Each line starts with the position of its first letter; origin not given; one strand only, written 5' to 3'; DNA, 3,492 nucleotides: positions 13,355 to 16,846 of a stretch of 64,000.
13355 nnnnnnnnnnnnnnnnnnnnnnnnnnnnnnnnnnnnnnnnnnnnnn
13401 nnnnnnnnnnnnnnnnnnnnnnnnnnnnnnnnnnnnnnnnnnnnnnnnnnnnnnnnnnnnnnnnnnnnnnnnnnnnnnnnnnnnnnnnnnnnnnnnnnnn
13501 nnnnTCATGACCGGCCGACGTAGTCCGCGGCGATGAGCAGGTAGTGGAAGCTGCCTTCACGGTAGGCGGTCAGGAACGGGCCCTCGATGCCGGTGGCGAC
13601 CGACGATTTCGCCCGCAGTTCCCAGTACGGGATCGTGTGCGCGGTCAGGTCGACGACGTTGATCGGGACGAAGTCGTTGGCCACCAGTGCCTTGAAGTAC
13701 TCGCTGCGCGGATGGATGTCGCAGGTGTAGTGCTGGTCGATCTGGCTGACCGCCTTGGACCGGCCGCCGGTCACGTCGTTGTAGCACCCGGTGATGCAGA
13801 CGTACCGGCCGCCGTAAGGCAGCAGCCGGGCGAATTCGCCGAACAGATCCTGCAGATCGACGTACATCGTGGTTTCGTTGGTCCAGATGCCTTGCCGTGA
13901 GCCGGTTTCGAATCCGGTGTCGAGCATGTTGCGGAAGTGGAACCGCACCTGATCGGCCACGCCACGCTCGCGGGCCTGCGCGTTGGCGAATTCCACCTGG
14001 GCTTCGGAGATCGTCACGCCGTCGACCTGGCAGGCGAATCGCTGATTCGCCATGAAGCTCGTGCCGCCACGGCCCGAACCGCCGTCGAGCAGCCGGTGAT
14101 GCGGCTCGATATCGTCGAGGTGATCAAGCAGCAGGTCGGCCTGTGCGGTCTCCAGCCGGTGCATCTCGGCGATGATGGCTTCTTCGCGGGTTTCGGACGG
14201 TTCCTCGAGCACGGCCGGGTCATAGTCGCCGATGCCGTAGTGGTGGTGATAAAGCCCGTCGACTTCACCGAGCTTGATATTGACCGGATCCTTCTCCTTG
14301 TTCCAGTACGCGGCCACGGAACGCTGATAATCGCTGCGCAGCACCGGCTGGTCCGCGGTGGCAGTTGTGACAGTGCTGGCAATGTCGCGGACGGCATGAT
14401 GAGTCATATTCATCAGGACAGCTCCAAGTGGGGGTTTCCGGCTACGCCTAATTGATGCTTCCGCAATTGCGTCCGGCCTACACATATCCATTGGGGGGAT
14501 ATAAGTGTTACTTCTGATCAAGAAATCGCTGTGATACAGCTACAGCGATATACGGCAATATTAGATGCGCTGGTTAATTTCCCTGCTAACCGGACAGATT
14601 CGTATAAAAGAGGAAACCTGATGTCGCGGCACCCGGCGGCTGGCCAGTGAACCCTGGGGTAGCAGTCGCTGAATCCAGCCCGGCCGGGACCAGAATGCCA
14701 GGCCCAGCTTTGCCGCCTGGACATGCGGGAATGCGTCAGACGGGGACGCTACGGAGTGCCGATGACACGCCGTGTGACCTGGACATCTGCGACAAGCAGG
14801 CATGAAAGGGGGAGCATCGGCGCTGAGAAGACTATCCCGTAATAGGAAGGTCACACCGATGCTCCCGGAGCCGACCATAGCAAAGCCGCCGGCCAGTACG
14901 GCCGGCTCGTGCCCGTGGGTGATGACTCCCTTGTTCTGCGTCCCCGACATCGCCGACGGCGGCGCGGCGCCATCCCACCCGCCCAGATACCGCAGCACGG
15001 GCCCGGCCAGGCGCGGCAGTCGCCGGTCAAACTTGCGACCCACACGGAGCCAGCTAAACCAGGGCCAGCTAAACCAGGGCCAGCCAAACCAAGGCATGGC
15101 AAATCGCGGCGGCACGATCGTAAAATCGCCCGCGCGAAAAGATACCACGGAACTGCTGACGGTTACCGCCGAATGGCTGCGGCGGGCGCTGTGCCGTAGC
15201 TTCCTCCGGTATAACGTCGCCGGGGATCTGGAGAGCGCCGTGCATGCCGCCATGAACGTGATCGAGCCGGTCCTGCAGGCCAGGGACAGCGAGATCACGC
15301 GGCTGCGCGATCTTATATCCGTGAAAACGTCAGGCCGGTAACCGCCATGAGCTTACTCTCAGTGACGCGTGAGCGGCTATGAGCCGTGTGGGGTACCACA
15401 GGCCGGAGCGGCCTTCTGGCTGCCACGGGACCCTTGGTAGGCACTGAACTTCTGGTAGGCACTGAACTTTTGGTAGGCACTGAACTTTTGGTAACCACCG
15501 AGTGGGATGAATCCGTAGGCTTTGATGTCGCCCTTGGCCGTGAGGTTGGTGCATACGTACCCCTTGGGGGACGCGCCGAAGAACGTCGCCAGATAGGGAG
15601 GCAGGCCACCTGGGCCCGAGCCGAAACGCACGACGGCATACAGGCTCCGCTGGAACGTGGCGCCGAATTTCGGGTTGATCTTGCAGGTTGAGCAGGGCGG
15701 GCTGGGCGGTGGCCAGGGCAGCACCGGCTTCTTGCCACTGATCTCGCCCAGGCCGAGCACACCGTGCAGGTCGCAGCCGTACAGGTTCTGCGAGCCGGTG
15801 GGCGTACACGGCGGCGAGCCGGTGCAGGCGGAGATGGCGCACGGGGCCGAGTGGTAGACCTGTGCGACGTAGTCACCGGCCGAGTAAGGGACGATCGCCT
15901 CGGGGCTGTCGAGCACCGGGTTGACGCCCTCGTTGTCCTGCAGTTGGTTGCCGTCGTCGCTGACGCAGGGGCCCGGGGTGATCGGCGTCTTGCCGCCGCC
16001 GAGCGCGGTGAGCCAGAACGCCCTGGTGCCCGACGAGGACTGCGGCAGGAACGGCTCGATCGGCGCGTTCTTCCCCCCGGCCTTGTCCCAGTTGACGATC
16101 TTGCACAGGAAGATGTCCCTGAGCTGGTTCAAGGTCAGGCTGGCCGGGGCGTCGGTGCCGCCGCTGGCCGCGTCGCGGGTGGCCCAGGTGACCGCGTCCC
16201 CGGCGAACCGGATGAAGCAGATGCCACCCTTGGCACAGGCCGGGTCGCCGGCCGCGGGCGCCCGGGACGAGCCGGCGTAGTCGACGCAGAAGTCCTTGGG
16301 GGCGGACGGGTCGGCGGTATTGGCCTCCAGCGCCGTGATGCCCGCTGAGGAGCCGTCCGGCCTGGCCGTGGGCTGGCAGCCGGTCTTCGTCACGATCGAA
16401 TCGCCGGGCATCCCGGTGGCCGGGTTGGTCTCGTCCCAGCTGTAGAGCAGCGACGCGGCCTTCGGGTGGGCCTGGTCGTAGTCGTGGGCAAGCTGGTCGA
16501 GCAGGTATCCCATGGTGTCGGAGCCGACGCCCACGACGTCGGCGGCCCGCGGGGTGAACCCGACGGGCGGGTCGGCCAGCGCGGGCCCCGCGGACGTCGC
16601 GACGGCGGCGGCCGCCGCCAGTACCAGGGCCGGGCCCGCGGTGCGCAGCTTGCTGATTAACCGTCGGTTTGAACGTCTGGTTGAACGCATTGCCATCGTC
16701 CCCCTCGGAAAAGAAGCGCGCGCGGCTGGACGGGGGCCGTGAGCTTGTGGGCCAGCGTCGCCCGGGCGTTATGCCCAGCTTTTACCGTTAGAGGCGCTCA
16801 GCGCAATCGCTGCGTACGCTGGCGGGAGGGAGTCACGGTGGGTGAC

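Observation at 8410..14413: One family 2B encapsulin shell gene sits between a 2-MIB pathway and a geosmin synthase in a single packed operon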

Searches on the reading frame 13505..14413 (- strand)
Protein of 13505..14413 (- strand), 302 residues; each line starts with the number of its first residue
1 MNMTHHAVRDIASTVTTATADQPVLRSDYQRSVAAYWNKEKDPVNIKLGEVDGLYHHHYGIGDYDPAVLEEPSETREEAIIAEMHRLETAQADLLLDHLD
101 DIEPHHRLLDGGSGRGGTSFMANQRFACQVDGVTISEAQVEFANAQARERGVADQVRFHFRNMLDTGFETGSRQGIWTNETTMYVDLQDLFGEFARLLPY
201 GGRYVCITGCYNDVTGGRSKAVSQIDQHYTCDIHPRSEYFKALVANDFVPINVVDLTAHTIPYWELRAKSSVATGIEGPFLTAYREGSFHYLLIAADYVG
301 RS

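Call 7: search_protein_families(library=pfam, proteins=[window:13505-14413:-], max_evalue=0.01)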
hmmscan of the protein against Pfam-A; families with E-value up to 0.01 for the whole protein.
window:13505-14413:- (302 aa): 5 families
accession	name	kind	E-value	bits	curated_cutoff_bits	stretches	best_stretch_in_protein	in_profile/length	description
PF13649.12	Methyltransf_25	-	2.1e-10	41.6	27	1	109-202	2-97/97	Methyltransferase domain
PF08241.18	Methyltransf_11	-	5.8e-10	40.1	21.2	1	109-206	1-95/95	Methyltransferase domain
PF02353.26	CMAS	-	1.3e-08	34.9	27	1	78-204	33-162/273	Mycolic acid cyclopropane synthetase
PF13847.12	Methyltransf_31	-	3.1e-07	30.6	27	1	103-210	2-113/145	Methyltransferase domain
PF08242.18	Methyltransf_12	-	0.006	17.7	30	0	109-203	1-97/98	Methyltransferase domain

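Call 8: search_protein_families(library=ncbifam, proteins=[window:13505-14413:-], max_evalue=0.01)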
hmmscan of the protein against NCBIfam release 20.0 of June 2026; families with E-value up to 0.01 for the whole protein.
window:13505-14413:- (302 aa): 11 families
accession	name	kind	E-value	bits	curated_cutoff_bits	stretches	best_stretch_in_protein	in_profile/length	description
NF041943.1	GPPMT_Stmyces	equivalog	6.5e-159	528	400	1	28-299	1-272/272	geranyl diphosphate 2-C-methyltransferase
NF053839.1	CPFASynBruc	equivalog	9.1e-11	41.3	600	1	101-162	171-232/410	cyclopropane fatty acid synthase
NF040703.1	cyclopro_CfaB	exception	4.6e-09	35.5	650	1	87-163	140-218/393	C17 cyclopropane fatty acid synthase CfaB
NF008686.0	PRK11705.1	equivalog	7.1e-08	31.9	400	1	75-153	136-216/383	cyclopropane fatty acyl phospholipid synthase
NF041675.1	sarc_dimgly_tmase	equivalog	2.5e-06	27.6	550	1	52-208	22-171/278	sarcosine/dimethylglycine N-methyltransferase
NF045667.1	MTase_DVU1556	equivalog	5.4e-05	22.7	155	1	101-258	19-170/213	DVU_1556 family methyltransferase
NF040660.1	mycolic_MTase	equivalog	8.1e-05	22.3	390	1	86-146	43-102/283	cyclopropane mycolic acid synthase family methyltransferase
NF043040.1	corrin_prot_MT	hypoth_equivalog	0.00028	20.4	180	1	101-163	37-99/216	corrinoid protein-associated methyltransferase CpaM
TIGR02021.1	BchM-ChlM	equivalog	0.00059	19.3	158.9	1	94-165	43-114/218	magnesium protoporphyrin IX methyltransferase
NF011529.0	PRK14968.1-3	equivalog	0.0036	16.8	162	1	93-163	24-91/198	putative methyltransferase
NF001790.0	PRK00517.3-3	equivalog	0.0038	16.7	269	1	103-212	121-228/262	50S ribosomal protein L11 methyltransferase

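Call 33: search_solved_structures(query=window:13505-14413:-)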
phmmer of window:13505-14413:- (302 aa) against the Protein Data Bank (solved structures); distinct sequences matched with E-value up to 0.001: 19.
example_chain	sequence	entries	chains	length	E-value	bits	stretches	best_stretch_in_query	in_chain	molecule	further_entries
4f84_A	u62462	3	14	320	1.8e-102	346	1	16-299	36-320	Geranyl diphosphate 2-C-methyltransferase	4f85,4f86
3vc1_A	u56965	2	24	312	1.1e-101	343.4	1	13-299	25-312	Geranyl diphosphate 2-C-methyltransferase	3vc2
6uv6_A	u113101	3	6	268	8.1e-12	48.4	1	93-203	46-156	D-glucose O-methyltransferase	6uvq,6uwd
5gm1_A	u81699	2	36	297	1e-10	44.8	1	85-260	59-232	O-methylransferase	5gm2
3bus_A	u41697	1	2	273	1.1e-09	41.5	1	99-260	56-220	Methyltransferase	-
7fbh_A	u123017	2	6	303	2.2e-09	40.5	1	20-268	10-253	BezA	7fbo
21zq_A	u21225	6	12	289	5.6e-08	35.8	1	102-206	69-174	MitM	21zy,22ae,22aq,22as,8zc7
8zc8_A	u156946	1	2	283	5.6e-08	35.8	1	102-206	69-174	MitM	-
4pne_A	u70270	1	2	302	4e-06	29.7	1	102-204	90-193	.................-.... protein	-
2o57_A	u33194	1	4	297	1e-05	28.4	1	37-202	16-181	putative sarcosine dimethylglycine methyltransferase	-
5wp4_A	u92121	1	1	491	2.1e-05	27.4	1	101-252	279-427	Phosphoethanolamine N-methyltransferase 1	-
5wp5_A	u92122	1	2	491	3.7e-05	26.6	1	101-245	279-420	Phosphomethylethanolamine N-methyltransferase 2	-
7v6h_A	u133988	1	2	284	4.3e-05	26.4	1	92-260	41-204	Cyclopropane fatty-acyl-phospholipid synthase-like methyltransferase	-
9tb4_A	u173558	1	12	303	6e-05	25.9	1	14-264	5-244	C6-FPP methytransferase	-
4mwz_A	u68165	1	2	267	0.00027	23.8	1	102-261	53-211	Phosphoethanolamine N-methyltransferase, putative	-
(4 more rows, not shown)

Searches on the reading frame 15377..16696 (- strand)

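Call 11: search_protein_families(library=pfam, proteins=[window:15377-16696:-], max_evalue=0.01)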
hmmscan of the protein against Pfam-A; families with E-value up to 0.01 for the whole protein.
window:15377-16696:- (439 aa): 1 family
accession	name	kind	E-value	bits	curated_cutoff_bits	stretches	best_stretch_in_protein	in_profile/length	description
PF12849.12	PBP_like_2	-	4.8e-16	59.7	27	1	50-243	8-163/267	PBP superfamily domain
